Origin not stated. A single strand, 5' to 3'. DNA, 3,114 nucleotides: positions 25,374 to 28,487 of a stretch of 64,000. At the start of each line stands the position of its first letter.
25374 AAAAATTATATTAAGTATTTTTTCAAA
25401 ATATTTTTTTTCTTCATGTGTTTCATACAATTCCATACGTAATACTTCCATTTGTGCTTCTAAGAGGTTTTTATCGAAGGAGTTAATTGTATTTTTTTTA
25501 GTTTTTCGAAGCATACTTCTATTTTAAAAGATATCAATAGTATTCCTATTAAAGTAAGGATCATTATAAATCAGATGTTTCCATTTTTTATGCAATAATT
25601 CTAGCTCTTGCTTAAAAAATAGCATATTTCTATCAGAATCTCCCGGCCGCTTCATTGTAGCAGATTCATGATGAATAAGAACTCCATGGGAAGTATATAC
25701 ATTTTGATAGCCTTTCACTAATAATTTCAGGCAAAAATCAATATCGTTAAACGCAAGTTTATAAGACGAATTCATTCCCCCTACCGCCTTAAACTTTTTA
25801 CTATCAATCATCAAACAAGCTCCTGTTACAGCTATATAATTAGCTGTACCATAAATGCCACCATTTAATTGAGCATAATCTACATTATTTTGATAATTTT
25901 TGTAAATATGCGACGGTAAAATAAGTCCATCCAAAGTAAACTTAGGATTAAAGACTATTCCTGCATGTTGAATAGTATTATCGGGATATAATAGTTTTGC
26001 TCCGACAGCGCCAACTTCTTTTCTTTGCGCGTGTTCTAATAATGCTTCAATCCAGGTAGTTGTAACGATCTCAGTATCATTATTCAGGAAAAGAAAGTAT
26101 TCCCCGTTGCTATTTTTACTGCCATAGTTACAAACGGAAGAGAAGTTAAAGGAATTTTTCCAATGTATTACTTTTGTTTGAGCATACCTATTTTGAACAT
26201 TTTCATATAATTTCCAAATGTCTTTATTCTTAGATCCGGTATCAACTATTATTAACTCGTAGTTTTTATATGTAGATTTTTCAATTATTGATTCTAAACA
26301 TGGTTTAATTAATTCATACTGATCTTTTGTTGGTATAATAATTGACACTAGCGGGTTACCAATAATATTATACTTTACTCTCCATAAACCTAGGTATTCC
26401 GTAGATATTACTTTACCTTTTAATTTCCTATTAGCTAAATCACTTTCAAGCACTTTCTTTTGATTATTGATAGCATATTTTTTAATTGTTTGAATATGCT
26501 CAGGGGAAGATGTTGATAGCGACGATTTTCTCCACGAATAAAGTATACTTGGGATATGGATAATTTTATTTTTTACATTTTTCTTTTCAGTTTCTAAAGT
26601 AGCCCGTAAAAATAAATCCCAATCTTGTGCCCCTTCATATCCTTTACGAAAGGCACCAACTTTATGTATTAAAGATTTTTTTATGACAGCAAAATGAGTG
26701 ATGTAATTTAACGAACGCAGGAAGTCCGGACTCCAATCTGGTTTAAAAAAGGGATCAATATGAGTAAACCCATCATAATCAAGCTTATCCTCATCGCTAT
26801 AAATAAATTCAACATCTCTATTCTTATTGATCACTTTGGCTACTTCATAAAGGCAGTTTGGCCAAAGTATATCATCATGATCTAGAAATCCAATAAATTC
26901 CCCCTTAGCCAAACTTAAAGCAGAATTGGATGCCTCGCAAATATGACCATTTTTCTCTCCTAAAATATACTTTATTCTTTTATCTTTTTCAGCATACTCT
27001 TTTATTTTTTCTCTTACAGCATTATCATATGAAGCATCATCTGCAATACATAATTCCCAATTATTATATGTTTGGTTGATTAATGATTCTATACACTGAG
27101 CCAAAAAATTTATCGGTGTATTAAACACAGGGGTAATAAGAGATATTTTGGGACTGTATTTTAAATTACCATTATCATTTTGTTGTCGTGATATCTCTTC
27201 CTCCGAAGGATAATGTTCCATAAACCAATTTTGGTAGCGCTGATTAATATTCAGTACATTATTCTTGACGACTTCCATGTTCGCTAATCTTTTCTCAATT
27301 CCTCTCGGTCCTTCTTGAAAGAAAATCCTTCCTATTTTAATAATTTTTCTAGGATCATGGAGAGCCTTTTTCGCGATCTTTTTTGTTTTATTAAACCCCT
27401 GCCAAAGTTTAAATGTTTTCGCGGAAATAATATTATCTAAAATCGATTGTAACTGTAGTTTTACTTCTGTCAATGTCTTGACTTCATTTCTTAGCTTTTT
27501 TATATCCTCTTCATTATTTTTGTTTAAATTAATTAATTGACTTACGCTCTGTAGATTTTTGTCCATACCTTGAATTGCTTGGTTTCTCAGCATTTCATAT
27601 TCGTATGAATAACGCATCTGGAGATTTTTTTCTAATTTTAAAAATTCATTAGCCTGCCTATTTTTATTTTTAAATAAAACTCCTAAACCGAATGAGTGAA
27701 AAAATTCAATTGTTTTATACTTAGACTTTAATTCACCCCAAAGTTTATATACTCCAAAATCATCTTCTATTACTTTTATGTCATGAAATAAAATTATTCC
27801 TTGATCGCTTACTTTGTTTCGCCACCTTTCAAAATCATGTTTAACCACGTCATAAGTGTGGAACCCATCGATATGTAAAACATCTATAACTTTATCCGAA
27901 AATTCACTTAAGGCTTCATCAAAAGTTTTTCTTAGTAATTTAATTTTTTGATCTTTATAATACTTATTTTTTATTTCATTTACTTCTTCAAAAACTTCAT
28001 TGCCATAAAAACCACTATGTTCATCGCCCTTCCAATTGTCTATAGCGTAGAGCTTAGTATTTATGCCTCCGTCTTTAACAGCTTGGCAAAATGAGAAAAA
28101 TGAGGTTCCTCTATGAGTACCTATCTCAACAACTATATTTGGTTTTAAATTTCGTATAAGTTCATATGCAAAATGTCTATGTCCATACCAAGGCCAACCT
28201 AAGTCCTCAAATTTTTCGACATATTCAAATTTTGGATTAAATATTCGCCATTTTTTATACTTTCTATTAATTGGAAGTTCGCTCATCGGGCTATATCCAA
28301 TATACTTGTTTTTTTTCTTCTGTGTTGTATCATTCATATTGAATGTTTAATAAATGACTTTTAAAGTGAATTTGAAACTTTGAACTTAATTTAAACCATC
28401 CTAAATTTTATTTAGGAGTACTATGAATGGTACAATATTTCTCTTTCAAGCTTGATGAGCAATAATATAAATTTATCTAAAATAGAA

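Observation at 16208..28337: WsaE-like methyltransferase-coiled-coil-GT2-GT2 fusion with Wzm/Wzt and Wzy_C proteins: an ABC-transporter-dependent protein O-glycosylation (S-layer-glycosylation-like) system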

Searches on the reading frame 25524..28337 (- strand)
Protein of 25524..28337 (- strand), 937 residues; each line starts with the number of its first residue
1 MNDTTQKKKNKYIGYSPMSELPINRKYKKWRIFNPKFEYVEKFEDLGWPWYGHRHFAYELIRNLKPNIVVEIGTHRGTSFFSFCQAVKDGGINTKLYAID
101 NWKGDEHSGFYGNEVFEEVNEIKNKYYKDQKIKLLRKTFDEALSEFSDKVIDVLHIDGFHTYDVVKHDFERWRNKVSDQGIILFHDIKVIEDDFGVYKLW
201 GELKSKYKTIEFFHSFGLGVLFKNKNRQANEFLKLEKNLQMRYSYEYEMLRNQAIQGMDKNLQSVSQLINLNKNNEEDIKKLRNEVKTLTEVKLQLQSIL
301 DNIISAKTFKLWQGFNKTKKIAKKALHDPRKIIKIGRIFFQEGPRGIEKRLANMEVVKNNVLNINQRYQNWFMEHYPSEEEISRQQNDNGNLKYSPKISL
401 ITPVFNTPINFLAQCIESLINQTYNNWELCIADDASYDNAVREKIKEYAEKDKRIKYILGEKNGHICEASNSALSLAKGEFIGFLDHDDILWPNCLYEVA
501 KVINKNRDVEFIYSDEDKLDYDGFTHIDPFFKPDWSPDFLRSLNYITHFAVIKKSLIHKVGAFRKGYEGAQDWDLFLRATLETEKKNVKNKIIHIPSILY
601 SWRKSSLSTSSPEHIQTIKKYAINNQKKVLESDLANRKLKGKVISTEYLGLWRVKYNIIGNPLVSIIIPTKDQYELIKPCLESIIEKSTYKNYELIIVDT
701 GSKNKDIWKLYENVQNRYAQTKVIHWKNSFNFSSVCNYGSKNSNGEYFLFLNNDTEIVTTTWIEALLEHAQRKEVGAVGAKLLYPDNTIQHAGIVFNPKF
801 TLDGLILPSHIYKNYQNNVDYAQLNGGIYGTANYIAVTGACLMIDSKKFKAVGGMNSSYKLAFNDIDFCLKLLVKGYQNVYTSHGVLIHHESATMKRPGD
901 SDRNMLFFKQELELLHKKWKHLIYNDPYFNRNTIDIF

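Call 3: search_protein_families(library=pfam, proteins=[window:25524-28337:-], max_evalue=0.01)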
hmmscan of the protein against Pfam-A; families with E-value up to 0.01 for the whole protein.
window:25524-28337:- (937 aa): 6 families
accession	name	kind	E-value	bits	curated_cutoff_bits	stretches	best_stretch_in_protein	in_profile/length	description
PF00535.33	Glycos_transf_2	-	1.7e-51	174.9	23.3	2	399-560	1-167/168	Glycosyl transferase family 2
PF13578.12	Methyltransf_24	-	8.5e-26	91.3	26.3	1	70-187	1-105/105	Methyltransferase domain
PF10111.15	Glyco_tranf_2_2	-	2.2e-13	50.7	27.3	2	666-882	2-209/276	Glycosyltransferase like family 2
PF13641.12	Glyco_tranf_2_3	-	6.2e-11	43.2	27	2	664-891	3-212/230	Glycosyltransferase like family 2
PF13712.12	Glyco_tranf_2_5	-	0.001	19.3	27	1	724-779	33-89/210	Glycosyltransferase like family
PF13632.12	Glyco_trans_2_3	-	0.0012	19.2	27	0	835-883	70-117/198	Glycosyl transferase family group 2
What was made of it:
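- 27675..28229 (-): methyltransferase domain (aa 37-221). Methyltransf_24 (call 3).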

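Call 10: search_solved_structures(query=window:25524-28337:-, max_evalue=0.01, show_alignments=0)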
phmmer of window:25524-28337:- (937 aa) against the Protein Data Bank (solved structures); distinct sequences matched with E-value up to 0.01: 16.
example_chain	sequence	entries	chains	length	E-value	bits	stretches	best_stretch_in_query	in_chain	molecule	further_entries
2z87_A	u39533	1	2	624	5.7e-28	101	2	385-592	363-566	Chondroitin synthase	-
2z86_A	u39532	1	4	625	5.7e-28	101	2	385-592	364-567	Chondroitin synthase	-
5hea_A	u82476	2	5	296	5.8e-13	51.3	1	397-500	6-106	Putative glycosyltransferase (GalT1)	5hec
3bcv_A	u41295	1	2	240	1.8e-12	49.7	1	395-495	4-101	Putative glycosyltransferase protein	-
8bz4_A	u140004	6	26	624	2e-10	43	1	390-505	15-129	Glycosyltransferase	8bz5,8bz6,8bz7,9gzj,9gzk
8bz8_A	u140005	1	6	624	2e-10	43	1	390-505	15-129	Glycosyltransferase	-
9jma_A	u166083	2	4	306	2.1e-07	33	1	398-622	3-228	GalNAc(5)-diNAcBac-PP-undecaprenol beta-1,3-glucosyltransferase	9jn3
8vh7_A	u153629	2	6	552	1.1e-06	30.6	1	395-615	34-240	Heparosan synthase B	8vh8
8viw_A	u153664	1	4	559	1.1e-06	30.6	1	395-615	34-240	Heparosan synthase B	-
1h7l_A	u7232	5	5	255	2.2e-06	29.5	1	396-515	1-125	SPORE COAT POLYSACCHARIDE BIOSYNTHESIS PROTEIN SPSA | PROTEIN (SPORE COAT POLYSACCHARIDE BIOSYNTHESIS PROTEIN SPSA)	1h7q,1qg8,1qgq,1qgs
6p61_A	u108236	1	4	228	2.8e-06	29.2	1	390-515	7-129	Glycosyltransferase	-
9omm_A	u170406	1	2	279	1.1e-05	27.3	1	398-532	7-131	Glycosyltransferase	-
9omh_A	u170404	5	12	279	1.2e-05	27.1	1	398-513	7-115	Glycosyltransferase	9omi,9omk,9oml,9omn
9omj_A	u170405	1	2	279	1.2e-05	27.1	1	398-513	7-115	Glycosyltransferase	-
5tze_C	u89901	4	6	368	5.1e-05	25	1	397-507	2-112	Glycosyl transferase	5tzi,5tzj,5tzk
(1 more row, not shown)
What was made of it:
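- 26433..27149 (-): first GT-A (GT2) domain (aa 397-635). PDB sequence hit to K4CP chondroitin polymerase, E 5.7e-28 (call 10).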

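Call 11: find_homologous_proteins(query=window:25524-28337:-, max_evalue=1e-10)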
Query window:25524-28337:- (937 aa): 1993 proteins with E <= 1e-10 among 8000 candidates; the best 120 are listed.
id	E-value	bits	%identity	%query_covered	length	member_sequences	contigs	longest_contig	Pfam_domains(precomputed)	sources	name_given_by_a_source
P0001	0.0e+0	2165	100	100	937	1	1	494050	PF10111.15,PF13641.13,PF13578.13,PF00535.33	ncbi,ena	-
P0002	0.0e+0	1106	72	69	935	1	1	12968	PF13847.13,PF13489.13,PF10111.15,PF13641.13,PF13649.13,PF00535.33,PF01209.25,PF08241.19,PF08242.19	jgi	jgi:glycosyltransferase involved in cell wall biosynthesis/ubiquinone/menaquinone biosynthesis C-met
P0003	8.2e-294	996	40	60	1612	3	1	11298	PF13712.13,PF13632.13,PF10111.15,PF13506.14,PF13641.13,PF13578.13,PF00535.33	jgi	-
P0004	1.9e-258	879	43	96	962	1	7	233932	PF13632.13,PF10111.15,PF13641.13,PF13578.13,PF00535.33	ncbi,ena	-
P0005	1.8e-256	872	41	61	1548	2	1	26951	PF13712.13,PF13632.13,PF10111.15,PF13641.13,PF00535.33,PF02709.21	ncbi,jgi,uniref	ncbi:Glycosyl transferase, group 2 family protein [hydrothermal vent metagenome]|uniref:Glycosyl tra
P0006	4.9e-256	871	47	69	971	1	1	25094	PF13632.13,PF10111.15,PF13641.13,PF13578.13,PF00535.33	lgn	-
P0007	1.5e-244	833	58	68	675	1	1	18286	PF10111.15,PF13641.13,PF00535.33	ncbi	-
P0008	1.7e-242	826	41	60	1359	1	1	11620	PF13712.13,PF13632.13,PF10111.15,PF13506.14,PF13641.13,PF00535.33,PF02709.21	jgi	jgi:glycosyltransferase involved in cell wall biosynthesis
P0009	5.8e-242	824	61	64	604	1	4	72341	PF13712.13,PF13632.13,PF10111.15,PF13641.13,PF00535.33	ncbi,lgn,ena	-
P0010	4.9e-237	808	46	91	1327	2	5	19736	PF13641.13,PF00534.27,PF21374.4,PF13578.13,PF00535.33,PF22772.3,PF13692.13,PF02709.21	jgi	-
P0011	2.0e-236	806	44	97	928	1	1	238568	PF13632.13,PF10111.15,PF13641.13,PF13578.13,PF00535.33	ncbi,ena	-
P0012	6.4e-235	801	44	96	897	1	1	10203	PF13632.13,PF10111.15,PF13641.13,PF13578.13,PF00535.33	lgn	-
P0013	9.5e-235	800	44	96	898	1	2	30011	PF13632.13,PF10111.15,PF13641.13,PF13578.13,PF00535.33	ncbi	-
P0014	3.5e-234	798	38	65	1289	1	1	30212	PF13632.13,PF10111.15,PF13641.13,PF00535.33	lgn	-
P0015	1.6e-233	796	42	96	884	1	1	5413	PF13632.13,PF13506.14,PF13641.13,PF13578.13,PF00535.33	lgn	-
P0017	1.5e-232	793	43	96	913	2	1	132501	PF13632.13,PF10111.15,PF13641.13,PF13578.13,PF00535.33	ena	-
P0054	3.7e-205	702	40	96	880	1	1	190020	PF10111.15,PF13641.13,PF13578.13,PF00535.33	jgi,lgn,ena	-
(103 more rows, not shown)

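Call 13: search_protein_families(library=ncbifam, proteins=[window:25524-28337:-], max_evalue=0.001)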
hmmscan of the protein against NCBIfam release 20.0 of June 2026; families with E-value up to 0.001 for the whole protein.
window:25524-28337:- (937 aa): 21 families
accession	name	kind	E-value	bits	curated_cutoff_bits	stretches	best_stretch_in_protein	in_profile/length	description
NF047683.1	TeichurnBiosyTuaG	equivalog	3e-35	122.1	400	2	394-523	4-130/252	teichuronic acid biosynthesis protein TuaG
NF007482.0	PRK10073.1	equivalog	4.3e-31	108.1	423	2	395-500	5-106/334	glycosyltransferase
NF053739.1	GlytfEpsEBac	equivalog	3.6e-28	98.3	450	2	396-525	1-129/265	glycosyltransferase EpsE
NF050050.1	ProtGlycPglI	equivalog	8.8e-26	91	500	2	396-504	2-109/306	GalNAc(5)-diNAcBac-PP-undecaprenol beta-1,3-glucosyltransferase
TIGR04017.1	WcaA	equivalog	4.6e-25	88.8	495.75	2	395-595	4-207/279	colanic acid biosynthesis glycosyltransferase WcaA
NF007453.0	PRK10018.1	equivalog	7.1e-25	88.2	382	2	395-595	5-208/280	colanic acid biosynthesis glycosyltransferase WcaA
TIGR03937.1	PgaC_IcaA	equivalog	6.1e-23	81.4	422.3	2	378-507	27-154/407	poly-beta-1,6-N-acetyl-D-glucosamine synthase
NF038299.1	EPS_HpsN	equivalog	4.2e-21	75.2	425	2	662-783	1-120/317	hormogonium polysaccharide biosynthesis glycosyltransferase HpsN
TIGR03965.1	mycofact_glyco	equivalog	6.8e-21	74.7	280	2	662-786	74-195/467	mycofactocin biosynthesis glycosyltransferase MftF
NF041875.1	EPS_EpsD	equivalog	5e-19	68.9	370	2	664-892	1-209/325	exopolysaccharide biosynthesis glycosyltransferase EpsD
TIGR04242.1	nodulat_NodC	equivalog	9e-17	61.1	550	2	376-502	28-155/395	chitooligosaccharide synthase NodC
NF041394.1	GtaseAglG_Halo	equivalog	1e-15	57.9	440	2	664-782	3-119/304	glucosyl-dolichyl phosphate glucuronosyltransferase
TIGR03111.1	glyc2_xrt_Gpos1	hypoth_equivalog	1e-14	54.2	363.95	2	384-510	37-163/439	TIGR03111 family XrtG-associated glycosyltransferase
TIGR04283.1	glyco_like_mftF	equivalog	2.2e-13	50.3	182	1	664-777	1-106/221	TIGR04283 family arsenosugar biosynthesis glycosyltransferase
NF038302.1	EPS_HpsE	equivalog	2.1e-12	46.6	300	1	410-505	14-113/307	hormogonium polysaccharide biosynthesis glycosyltransferase HpsE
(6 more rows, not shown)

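Call 17: find_encoding_contigs(protein=P0001, flank=1000, max_places=3)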
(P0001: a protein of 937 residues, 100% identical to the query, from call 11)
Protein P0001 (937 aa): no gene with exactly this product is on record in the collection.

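Call 27: find_related_loci(query=A1, collection=genome_contigs, flank=10000)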
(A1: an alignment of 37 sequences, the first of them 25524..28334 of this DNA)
Query A1 (936 aa) in genome_contigs; peptide patterns used: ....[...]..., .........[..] (x = any residue, [..] = any of these).
600 stretches matched a pattern (row limit reached: there are more); 598 encode a relative of the query (tblastn E <= 1e-3); the best 80 are kept; 80 distinct loci.
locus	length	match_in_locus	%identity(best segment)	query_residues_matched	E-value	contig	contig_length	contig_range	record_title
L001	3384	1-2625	41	86-931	0e+0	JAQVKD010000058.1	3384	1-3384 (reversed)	MAG: Candidatus Dojkabacteria bacterium isolate STE_79 NODE_96476_length_3384_cov_7.964077_Sandtown_E, whole genome shot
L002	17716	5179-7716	38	49-931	1e-178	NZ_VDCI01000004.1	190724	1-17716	Prosthecochloris vibrioformis strain DSM 260 NODE_4_length_190724_cov_18.0597, whole genome shotgun sequence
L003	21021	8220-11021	35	49-934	2e-174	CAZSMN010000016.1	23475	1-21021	MAG TPA_asm: uncultured Chthoniobacterales bacterium isolate SRP242652_co1_74 genome assembly, contig: NODE_1869_length_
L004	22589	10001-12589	39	29-931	4e-171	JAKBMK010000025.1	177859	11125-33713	MAG: bacterium isolate FK3.bin58 NODE_87_length_177859_cov_1.853802, whole genome shotgun sequence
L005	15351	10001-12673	35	32-931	9e-165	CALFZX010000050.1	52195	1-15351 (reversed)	MAG TPA_asm: uncultured bacterium isolate SRR6007446_bin.20_CONCOCT_v1.1_MAG genome assembly, contig: ERZ724100.235, who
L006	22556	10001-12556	36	49-931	2e-164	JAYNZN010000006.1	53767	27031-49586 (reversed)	MAG: Opitutales bacterium isolate 139557_S159_concoct_bins.tsv.016 NODE_448_length_53767_cov_7.857034, whole genome shot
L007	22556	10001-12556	36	49-931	8e-164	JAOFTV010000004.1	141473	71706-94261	Opitutales bacterium isolate AH-709-B10 AH-709-B10_NODE_4, whole genome shotgun sequence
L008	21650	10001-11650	48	367-931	1e-163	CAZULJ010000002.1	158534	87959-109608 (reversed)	MAG TPA_asm: uncultured Candidatus Saccharibacteria bacterium isolate binchicken_co27_145 genome assembly, contig: NODE_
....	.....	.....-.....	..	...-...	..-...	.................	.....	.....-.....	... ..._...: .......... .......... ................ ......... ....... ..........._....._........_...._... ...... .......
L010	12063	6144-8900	32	30-929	8e-150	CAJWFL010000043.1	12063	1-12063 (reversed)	MAG TPA_asm: uncultured Gammaproteobacteria bacterium isolate ERR599043_bin.73_MetaBAT_v2.12.1_MAG genome assembly, cont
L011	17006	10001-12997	40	68-931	2e-144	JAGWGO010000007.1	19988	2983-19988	MAG: Thaumarchaeota archaeon isolate REEA5 REEA5-150_3290, whole genome shotgun sequence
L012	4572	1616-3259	43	367-931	1e-146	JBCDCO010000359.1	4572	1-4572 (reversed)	MAG: Cyanobacteria bacterium P01_G01_bin.19 k141_467776_length_4572_cov_30.1636, whole genome shotgun sequence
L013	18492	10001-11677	43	365-931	2e-142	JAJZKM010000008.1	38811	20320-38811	MAG: bacterium isolate MAS1.bin23 NODE_646_length_38811_cov_13.104333, whole genome shotgun sequence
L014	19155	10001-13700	39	244-931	3e-142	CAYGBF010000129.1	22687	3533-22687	MAG TPA_asm: uncultured Eubacteriales bacterium isolate ERP108616_co1_39 genome assembly, contig: k119_783659, whole gen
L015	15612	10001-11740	42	336-931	5e-142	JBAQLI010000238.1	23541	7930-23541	MAG: Candidatus Methanoperedens sp. isolate MFD12032_ilm_asm_bin13 k127_34821, whole genome shotgun sequence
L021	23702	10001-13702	42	365-931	3e-138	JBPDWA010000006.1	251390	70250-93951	Enterococcus faecalis strain En1-EF NODE_6_length_251390_cov_103.012537, whole genome shotgun sequence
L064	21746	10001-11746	41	333-931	8e-129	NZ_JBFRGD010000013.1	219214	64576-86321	Paenibacillus sp. 2TAB23 SCAFFOLD_12, whole genome shotgun sequence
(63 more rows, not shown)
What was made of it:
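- At least 598 relatives were found (call 27).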

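Call 32: find_encoding_contigs(protein=P0004, flank=10000, max_places=1)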
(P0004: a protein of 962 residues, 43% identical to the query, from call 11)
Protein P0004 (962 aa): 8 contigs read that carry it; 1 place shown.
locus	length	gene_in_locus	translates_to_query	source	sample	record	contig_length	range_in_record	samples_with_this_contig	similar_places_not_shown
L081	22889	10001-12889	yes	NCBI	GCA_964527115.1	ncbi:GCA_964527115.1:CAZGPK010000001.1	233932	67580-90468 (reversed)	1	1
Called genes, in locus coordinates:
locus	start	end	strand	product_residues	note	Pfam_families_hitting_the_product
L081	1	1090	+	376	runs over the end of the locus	PF20706:GT4-conflict, PF00534:Glycos_transf_1, PF13692:Glyco_trans_1_4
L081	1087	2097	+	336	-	PF00535:Glycos_transf_2, PF13641:Glyco_tranf_2_3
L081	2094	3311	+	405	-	PF09594:GT87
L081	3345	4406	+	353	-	PF00535:Glycos_transf_2, PF13641:Glyco_tranf_2_3 (weak)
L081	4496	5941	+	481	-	PF02310:B12-binding, PF04055:Radical_SAM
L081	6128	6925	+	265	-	PF01061:ABC2_membrane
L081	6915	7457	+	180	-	PF01936:NYN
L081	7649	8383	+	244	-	PF00005:ABC_tran, PF13304:AAA_21 (faint)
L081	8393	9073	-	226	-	PF04488:Gly_transf_sug, PF04572:Gb3_synth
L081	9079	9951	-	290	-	-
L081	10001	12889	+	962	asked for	PF13578:Methyltransf_24, PF00535:Glycos_transf_2, PF13641:Glyco_tranf_2_3 (weak), PF13632:Glyco_trans_2_3 (faint), PF00535:Glycos_transf_2, PF10111:Glyco_tranf_2_2, PF13641:Glyco_tranf_2_3 (weak)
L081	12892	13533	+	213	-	PF02353:CMAS (weak), PF07021:MetW, PF08003:Methyltransf_9 (faint), PF13489:Methyltransf_23, PF13847:Methyltransf_31, PF08241:Methyltransf_11, PF08242:Methyltransf_12, PF13649:Methyltransf_25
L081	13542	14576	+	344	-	-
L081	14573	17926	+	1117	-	PF08757:CotH, PF05048:NosD, PF13229:Beta_helix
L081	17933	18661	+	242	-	PF09359:VTC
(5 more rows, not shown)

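Call 33: find_encoding_contigs(protein=P0011, flank=10000, max_places=1)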
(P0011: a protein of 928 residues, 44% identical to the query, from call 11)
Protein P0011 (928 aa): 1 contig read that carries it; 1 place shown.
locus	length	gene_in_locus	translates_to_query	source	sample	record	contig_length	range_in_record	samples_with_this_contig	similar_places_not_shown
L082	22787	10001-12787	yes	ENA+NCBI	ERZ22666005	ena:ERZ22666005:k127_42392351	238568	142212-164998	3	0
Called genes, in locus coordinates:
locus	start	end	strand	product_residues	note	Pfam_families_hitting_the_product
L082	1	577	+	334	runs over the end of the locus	PF13310:Virulence_RhuM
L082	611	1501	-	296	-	PF01370:Epimerase, PF02719:Polysacc_synt_2 (faint), PF04321:RmlD_sub_bind, PF16363:GDP_Man_Dehyd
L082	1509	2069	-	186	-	PF00908:dTDP_sugar_isom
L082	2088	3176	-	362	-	PF00483:NTP_transferase, PF12804:NTP_transf_3, PF24894:Hexapep_GlmU (faint), PF25084:LbH_EIF2B (weak), PF25087:GMPPB_C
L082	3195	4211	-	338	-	PF01073:3Beta_HSD, PF01370:Epimerase, PF02719:Polysacc_synt_2, PF04321:RmlD_sub_bind, PF07993:NAD_binding_4, PF13460:NAD_binding_10 (weak), PF16363:GDP_Man_Dehyd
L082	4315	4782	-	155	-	-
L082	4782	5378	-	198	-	PF13274:SocA_Panacea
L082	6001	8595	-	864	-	PF00082:Peptidase_S8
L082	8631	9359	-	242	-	-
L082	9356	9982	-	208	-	PF04765:TOD1_MUCI70 (weak)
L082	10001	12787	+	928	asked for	PF13578:Methyltransf_24, PF00535:Glycos_transf_2, PF10111:Glyco_tranf_2_2, PF13641:Glyco_tranf_2_3 (faint), PF13632:Glyco_trans_2_3 (faint), PF00535:Glycos_transf_2, PF10111:Glyco_tranf_2_2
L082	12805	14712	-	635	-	-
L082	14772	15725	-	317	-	PF03706:LPG_synthase_TM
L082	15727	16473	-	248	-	PF05219:DREV (weak), PF13489:Methyltransf_23, PF00398:RrnaAD, PF02353:CMAS, PF13847:Methyltransf_31, PF08241:Methyltransf_11, PF08242:Methyltransf_12, PF13649:Methyltransf_25, +1 more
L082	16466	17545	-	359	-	PF00534:Glycos_transf_1, PF13692:Glyco_trans_1_4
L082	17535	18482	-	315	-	PF00535:Glycos_transf_2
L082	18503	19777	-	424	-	PF01118:Semialdhyde_dh (faint), PF01408:GFO_IDH_MocA (faint), PF02558:ApbA (weak), PF03446:NAD_binding_2 (weak), PF03721:UDPG_MGDP_dh_N, PF00984:UDPG_MGDP_dh, PF03720:UDPG_MGDP_dh_C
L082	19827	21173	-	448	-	PF02366:PMT (weak), PF13231:PMT_2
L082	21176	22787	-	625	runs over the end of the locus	PF00535:Glycos_transf_2, PF10111:Glyco_tranf_2_2 (weak), PF13632:Glyco_trans_2_3 (faint), PF00535:Glycos_transf_2, PF10111:Glyco_tranf_2_2, PF13641:Glyco_tranf_2_3 (weak)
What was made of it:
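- On WsaE-type trifunctional methyl-glycosyltransferase: The relative L082 does have rmlABCD-like genes (call 33).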
